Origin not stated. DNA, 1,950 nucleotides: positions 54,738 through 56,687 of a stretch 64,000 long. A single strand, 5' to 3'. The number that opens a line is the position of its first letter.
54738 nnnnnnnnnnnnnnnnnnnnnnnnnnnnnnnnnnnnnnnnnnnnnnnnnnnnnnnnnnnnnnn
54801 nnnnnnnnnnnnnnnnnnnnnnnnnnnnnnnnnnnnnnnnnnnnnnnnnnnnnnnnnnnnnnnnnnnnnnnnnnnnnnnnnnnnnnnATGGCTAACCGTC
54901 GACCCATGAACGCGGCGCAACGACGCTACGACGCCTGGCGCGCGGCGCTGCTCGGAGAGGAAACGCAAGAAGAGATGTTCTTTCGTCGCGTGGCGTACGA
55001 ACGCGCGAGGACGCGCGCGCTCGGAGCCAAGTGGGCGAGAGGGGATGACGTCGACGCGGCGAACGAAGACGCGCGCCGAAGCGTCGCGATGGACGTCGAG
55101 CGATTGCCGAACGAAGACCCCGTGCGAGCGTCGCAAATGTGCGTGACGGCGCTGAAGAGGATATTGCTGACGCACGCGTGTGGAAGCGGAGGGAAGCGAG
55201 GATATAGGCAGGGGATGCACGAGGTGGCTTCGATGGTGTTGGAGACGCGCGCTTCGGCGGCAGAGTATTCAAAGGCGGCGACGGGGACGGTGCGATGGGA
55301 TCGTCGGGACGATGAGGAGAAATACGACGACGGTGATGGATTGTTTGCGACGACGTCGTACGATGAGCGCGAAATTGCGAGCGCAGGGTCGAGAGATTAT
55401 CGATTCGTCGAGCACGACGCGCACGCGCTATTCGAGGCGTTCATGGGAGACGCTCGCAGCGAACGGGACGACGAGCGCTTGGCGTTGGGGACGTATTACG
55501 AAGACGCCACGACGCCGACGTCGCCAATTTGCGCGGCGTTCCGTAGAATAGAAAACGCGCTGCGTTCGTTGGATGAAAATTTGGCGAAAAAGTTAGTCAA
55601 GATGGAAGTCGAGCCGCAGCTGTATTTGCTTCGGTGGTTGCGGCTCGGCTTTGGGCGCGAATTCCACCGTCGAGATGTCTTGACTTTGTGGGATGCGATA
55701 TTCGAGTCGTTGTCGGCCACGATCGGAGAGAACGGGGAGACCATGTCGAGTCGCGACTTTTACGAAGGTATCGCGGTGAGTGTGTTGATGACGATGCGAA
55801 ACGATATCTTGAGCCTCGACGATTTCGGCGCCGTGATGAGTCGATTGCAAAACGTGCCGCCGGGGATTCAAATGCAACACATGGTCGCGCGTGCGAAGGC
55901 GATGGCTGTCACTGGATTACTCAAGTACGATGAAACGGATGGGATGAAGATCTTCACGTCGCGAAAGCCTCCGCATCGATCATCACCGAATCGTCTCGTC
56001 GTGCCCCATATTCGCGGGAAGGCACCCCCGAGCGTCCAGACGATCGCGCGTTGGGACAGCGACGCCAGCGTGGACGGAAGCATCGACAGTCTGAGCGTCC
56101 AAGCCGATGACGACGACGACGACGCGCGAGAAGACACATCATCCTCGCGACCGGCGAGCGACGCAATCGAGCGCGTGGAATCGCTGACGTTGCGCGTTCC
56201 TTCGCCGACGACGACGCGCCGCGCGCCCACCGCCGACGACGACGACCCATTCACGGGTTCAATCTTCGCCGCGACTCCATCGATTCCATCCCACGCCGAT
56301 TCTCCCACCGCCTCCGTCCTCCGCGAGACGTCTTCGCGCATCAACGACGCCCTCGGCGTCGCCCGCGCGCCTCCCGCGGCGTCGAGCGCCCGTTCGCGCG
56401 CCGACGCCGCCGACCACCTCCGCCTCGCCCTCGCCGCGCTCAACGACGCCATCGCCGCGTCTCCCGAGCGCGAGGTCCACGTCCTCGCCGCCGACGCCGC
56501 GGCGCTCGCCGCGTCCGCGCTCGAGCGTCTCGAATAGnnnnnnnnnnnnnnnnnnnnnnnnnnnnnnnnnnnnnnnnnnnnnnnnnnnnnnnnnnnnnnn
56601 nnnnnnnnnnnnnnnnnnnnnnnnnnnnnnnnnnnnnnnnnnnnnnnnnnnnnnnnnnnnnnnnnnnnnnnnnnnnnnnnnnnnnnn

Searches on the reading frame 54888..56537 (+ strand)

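Call 15: search_protein_families(library=pfam, proteins=[window:54888-56537:+], max_evalue=0.00001)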
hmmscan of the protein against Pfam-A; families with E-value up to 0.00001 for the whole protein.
window:54888-56537:+ (549 aa): 1 family
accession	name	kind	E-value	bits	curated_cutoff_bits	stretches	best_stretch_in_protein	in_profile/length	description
PF00566.25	RabGAP-TBC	-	3.7e-10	40.3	25.2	1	63-274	47-195/216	Rab-GTPase-TBC domain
